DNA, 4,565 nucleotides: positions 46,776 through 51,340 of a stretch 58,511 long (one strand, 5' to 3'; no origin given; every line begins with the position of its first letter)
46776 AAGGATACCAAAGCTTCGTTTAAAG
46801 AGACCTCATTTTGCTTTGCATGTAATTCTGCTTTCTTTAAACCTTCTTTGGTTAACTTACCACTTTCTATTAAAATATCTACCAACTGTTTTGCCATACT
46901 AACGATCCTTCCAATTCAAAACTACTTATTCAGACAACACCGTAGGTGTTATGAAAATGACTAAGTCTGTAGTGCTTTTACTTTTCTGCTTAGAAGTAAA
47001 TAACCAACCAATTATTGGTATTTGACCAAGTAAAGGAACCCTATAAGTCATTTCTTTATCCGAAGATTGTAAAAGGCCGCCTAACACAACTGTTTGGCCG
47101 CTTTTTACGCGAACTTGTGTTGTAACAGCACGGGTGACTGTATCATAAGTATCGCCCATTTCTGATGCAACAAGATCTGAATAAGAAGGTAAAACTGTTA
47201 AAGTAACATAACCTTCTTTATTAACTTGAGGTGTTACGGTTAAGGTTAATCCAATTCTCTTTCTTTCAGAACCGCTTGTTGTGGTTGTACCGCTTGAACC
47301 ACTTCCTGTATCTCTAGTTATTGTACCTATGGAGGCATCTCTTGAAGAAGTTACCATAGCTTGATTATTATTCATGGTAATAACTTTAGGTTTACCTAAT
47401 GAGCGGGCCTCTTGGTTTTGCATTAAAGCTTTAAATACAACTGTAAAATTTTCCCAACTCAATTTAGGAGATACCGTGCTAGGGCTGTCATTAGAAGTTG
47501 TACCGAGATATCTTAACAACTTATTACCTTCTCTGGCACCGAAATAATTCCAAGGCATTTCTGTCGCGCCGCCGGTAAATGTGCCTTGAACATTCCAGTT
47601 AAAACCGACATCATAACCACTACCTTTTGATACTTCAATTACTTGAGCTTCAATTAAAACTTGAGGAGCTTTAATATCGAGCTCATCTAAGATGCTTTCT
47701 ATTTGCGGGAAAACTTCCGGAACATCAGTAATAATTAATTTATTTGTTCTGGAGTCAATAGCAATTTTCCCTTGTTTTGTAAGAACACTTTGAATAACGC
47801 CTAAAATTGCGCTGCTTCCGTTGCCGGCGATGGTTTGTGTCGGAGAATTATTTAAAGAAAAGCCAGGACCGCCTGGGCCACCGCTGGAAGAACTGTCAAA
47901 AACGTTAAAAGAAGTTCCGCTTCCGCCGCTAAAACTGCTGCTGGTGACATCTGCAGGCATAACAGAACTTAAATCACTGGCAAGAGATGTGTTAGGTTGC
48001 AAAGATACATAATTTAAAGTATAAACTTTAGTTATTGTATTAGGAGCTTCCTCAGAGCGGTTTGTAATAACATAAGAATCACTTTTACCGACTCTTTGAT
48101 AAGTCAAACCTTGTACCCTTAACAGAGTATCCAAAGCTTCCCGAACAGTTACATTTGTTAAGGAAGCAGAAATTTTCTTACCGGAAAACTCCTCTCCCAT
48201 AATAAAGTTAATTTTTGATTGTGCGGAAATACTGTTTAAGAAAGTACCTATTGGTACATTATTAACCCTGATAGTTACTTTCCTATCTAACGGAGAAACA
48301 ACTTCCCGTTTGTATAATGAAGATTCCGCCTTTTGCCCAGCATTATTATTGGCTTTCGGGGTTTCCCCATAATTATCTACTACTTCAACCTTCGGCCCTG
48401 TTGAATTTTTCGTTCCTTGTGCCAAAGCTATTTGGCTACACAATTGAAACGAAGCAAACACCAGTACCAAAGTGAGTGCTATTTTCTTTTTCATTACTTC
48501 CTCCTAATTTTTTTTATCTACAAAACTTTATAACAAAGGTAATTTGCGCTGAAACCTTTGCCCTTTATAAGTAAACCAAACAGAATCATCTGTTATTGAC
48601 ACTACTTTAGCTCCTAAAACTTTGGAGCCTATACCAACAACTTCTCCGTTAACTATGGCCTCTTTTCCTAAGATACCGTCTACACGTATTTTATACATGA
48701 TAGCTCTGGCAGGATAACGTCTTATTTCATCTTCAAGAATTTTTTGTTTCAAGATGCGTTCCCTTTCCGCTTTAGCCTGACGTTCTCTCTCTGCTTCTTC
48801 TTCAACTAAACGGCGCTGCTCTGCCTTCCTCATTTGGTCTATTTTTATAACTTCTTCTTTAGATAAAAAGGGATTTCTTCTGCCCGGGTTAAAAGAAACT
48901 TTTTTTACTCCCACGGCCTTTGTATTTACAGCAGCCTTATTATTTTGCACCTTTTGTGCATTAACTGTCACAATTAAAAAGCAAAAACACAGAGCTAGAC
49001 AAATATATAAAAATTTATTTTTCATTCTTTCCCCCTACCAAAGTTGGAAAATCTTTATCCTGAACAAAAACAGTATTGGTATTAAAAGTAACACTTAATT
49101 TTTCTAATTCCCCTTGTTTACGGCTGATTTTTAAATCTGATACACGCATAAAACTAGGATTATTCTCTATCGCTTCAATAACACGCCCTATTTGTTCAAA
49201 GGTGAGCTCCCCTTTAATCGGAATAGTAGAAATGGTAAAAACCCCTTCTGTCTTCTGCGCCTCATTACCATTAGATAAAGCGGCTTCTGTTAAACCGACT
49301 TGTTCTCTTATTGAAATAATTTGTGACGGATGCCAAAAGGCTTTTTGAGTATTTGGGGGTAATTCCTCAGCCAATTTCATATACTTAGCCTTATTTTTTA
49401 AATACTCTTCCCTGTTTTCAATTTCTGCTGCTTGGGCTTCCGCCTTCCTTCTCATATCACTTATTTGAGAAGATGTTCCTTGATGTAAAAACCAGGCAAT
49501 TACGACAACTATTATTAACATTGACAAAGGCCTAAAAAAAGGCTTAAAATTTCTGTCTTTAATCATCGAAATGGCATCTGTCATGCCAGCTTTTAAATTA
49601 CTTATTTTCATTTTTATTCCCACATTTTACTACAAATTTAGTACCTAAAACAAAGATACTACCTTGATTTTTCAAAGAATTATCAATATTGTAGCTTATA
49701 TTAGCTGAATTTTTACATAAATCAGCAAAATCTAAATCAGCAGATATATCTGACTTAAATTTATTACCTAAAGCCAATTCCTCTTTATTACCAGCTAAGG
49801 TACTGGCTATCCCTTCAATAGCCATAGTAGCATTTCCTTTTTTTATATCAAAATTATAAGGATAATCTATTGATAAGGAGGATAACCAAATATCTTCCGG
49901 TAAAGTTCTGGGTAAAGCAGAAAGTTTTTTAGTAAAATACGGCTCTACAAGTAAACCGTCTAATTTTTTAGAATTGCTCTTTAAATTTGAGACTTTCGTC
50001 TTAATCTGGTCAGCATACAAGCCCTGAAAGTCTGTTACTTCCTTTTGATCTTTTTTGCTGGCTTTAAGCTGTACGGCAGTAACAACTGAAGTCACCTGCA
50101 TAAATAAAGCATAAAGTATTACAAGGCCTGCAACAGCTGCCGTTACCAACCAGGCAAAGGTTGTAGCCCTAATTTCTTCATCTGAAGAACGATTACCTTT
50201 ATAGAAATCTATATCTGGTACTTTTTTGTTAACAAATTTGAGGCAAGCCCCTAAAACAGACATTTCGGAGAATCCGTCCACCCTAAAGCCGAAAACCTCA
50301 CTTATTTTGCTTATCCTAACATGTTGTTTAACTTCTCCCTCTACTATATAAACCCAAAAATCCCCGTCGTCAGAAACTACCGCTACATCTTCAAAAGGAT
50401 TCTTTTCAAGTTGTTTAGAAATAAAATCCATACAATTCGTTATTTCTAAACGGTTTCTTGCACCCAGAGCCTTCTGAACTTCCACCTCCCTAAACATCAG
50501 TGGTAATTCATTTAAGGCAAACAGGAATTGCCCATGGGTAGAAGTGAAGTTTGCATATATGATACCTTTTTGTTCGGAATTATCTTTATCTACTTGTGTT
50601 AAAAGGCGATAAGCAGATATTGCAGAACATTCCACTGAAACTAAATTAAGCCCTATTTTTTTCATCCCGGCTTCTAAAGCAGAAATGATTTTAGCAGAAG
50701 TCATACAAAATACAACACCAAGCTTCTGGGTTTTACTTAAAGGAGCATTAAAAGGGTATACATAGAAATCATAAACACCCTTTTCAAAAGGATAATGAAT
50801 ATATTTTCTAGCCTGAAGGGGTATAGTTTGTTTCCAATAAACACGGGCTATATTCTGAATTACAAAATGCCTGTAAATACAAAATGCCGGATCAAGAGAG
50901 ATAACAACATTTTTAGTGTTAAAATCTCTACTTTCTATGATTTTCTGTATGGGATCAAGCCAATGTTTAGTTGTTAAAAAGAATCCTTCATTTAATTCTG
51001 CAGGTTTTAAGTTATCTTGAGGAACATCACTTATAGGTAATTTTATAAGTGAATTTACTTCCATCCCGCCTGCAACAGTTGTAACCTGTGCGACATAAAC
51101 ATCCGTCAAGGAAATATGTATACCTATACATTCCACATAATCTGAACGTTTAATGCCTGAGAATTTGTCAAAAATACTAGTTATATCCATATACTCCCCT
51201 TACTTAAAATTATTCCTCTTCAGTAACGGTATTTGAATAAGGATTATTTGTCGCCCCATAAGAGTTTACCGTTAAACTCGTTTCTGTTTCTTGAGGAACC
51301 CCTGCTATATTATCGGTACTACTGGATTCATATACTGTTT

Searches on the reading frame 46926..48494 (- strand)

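Call 6: search_protein_families(library=ncbifam, proteins=[window:46926-48494:-], max_evalue=0.01)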
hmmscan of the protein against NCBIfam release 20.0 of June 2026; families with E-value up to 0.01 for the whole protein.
window:46926-48494:- (522 aa): 9 families
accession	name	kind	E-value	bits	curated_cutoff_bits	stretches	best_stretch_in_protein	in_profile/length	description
TIGR02517.1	type_II_gspD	equivalog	2.1e-64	218.1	351.35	1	207-520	301-590/600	type II secretion system secretin GspD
TIGR02515.1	IV_pilus_PilQ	subfamily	9.8e-63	212.6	284.35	1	71-520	2-427/428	type IV pilus secretin PilQ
TIGR02519.1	pilus_MshL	equivalog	9.4e-43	146.3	250.2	1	245-520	2-290/290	pilus (MSHA type) biogenesis protein MshL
NF010083.0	PRK13568.1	equivalog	2.9e-39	135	554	2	236-521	146-418/419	DNA uptake porin HofQ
TIGR02516.1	type_III_yscC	equivalog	2.3e-34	118.7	238.45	1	238-521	195-462/463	type III secretion system outer membrane ring subunit SctC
NF007851.2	PRK10560.1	exception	4.8e-34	117.9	598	3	391-521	280-410/412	DNA uptake porin HofQ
NF042912.1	Amuc_1098_fam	equivalog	8e-24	83.7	750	2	454-519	730-795/805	Amuc_1098 family type IV pilus outer membrane protein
NF011873.0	PRK15346.1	equivalog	4e-22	78.6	524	1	241-508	235-482/499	EscC/YscC/HrcC family type III secretion system outer membrane ring protein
TIGR02520.1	pilus_B_mal_scr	equivalog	5.1e-19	68.2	287.65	1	177-519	172-513/513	PilN family type IVB pilus formation outer membrane protein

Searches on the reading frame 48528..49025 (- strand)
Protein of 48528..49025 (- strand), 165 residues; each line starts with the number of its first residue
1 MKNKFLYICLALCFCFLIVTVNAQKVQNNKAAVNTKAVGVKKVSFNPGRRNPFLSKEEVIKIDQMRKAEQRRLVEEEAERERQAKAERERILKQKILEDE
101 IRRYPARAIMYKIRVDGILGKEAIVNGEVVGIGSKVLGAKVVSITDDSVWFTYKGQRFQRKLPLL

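Call 6: search_protein_families(library=ncbifam, proteins=[window:48528-49025:-], max_evalue=0.01)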
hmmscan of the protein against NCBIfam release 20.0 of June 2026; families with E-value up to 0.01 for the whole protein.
window:48528-49025:- (165 aa): 1 family
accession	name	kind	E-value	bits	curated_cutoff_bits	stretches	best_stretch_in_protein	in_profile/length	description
NF041515.1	GspC_delta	equivalog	0.0034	17.2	150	1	43-158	56-159/311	type II secretion system protein GspC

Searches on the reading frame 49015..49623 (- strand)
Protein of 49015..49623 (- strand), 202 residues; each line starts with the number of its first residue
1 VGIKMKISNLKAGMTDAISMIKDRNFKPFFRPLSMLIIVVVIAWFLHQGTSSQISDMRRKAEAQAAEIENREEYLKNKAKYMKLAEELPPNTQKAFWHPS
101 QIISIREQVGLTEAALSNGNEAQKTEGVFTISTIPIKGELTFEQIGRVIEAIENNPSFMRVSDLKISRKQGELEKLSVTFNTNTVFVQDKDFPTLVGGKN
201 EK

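Call 6: search_protein_families(library=ncbifam, proteins=[window:49015-49623:-], max_evalue=0.01)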
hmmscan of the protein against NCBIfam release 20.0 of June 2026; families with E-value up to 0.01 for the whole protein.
window:49015-49623:- (202 aa): 1 family
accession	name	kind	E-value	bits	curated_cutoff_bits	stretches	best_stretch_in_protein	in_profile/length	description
NF040576.1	T2SS_GspM_XpsM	equivalog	0.00077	19.2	60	0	125-170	109-154/180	type II secretion system protein GspM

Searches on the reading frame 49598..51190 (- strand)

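Call 6: search_protein_families(library=ncbifam, proteins=[window:49598-51190:-], max_evalue=0.01)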
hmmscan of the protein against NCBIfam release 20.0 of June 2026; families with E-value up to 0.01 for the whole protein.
window:49598-51190:- (530 aa): 1 family
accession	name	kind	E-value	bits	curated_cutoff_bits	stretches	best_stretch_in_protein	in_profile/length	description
TIGR01175.1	pilM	subfamily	1e-06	28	133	1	21-238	5-218/348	type IV pilus assembly protein PilM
